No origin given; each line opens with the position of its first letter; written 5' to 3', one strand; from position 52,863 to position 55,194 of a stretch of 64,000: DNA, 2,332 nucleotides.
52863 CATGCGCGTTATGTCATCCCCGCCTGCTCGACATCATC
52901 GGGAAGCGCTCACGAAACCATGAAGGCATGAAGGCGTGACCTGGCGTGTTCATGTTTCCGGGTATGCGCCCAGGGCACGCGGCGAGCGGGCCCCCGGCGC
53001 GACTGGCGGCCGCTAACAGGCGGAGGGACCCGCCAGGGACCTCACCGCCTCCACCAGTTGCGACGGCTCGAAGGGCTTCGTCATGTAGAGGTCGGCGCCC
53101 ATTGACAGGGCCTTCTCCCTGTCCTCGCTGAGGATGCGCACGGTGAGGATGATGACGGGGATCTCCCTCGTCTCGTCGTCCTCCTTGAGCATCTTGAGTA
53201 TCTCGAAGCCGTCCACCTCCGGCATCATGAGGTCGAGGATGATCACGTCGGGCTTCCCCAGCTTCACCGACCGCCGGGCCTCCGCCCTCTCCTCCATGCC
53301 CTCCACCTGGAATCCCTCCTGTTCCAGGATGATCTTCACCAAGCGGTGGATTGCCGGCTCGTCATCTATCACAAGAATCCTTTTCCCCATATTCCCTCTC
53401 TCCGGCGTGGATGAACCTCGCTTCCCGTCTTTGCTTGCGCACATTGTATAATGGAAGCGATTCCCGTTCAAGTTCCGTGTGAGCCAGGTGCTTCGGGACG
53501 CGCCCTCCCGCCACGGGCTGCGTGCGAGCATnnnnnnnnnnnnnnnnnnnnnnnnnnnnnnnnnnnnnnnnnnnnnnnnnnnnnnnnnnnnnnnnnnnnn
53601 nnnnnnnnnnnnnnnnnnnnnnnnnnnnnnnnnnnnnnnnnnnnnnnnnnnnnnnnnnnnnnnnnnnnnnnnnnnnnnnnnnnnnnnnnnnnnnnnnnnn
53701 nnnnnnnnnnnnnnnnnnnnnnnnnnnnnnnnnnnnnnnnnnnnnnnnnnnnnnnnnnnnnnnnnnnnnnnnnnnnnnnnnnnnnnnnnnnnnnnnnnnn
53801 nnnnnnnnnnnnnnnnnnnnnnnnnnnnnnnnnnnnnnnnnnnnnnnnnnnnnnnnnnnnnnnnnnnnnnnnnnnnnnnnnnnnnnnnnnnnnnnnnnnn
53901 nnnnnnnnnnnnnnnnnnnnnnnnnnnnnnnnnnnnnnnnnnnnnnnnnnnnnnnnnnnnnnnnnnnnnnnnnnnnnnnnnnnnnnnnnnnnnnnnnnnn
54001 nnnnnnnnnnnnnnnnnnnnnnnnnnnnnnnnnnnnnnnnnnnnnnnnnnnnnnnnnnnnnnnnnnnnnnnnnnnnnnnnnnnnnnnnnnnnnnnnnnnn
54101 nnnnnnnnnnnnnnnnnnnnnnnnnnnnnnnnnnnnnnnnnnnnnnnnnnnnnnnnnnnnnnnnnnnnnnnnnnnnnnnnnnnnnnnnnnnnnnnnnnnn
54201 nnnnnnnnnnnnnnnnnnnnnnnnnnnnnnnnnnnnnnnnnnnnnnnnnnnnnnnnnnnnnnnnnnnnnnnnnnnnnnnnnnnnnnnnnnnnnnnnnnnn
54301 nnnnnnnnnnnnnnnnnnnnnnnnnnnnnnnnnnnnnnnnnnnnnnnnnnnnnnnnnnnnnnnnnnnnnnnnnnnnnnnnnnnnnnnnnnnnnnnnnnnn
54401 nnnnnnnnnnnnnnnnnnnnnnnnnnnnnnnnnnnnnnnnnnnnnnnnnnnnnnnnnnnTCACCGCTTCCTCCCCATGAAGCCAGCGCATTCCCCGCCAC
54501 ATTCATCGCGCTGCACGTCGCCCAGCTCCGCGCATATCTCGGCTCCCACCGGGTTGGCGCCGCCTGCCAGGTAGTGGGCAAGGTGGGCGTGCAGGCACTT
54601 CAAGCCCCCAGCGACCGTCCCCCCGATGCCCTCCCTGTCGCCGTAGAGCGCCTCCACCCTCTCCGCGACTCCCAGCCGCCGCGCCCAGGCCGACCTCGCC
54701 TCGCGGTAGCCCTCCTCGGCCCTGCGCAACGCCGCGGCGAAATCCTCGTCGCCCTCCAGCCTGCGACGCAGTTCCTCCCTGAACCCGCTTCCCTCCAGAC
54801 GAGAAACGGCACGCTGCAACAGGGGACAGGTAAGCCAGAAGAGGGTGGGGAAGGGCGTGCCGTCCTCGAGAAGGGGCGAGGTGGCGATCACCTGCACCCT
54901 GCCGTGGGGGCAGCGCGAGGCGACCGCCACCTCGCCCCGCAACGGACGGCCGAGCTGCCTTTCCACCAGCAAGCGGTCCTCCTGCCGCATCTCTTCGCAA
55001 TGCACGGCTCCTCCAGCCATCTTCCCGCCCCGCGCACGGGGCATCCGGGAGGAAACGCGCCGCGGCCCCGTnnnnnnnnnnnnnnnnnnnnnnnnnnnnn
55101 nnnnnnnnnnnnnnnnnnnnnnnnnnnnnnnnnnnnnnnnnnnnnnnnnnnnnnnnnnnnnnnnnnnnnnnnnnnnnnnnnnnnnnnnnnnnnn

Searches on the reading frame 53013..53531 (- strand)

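Call 50: search_protein_families(library=pfam, proteins=[window:53013-53531:-], max_evalue=0.0001)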
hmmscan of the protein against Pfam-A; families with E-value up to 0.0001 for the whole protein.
window:53013-53531:- (172 aa): 1 family
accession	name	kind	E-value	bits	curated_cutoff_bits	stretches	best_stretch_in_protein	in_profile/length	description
PF00072.30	Response_reg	-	9.1e-30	103.5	30.2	1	52-164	1-111/111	Response regulator receiver domain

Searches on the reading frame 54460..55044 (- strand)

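Call 50: search_protein_families(library=pfam, proteins=[window:54460-55044:-], max_evalue=0.0001)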
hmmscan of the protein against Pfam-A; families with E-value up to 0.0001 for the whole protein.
window:54460-55044:- (194 aa): 1 family
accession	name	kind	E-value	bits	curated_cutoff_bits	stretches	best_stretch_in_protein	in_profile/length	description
PF04417.17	DUF501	-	3.6e-35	121.4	23.8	1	41-170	1-137/139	Protein of unknown function (DUF501)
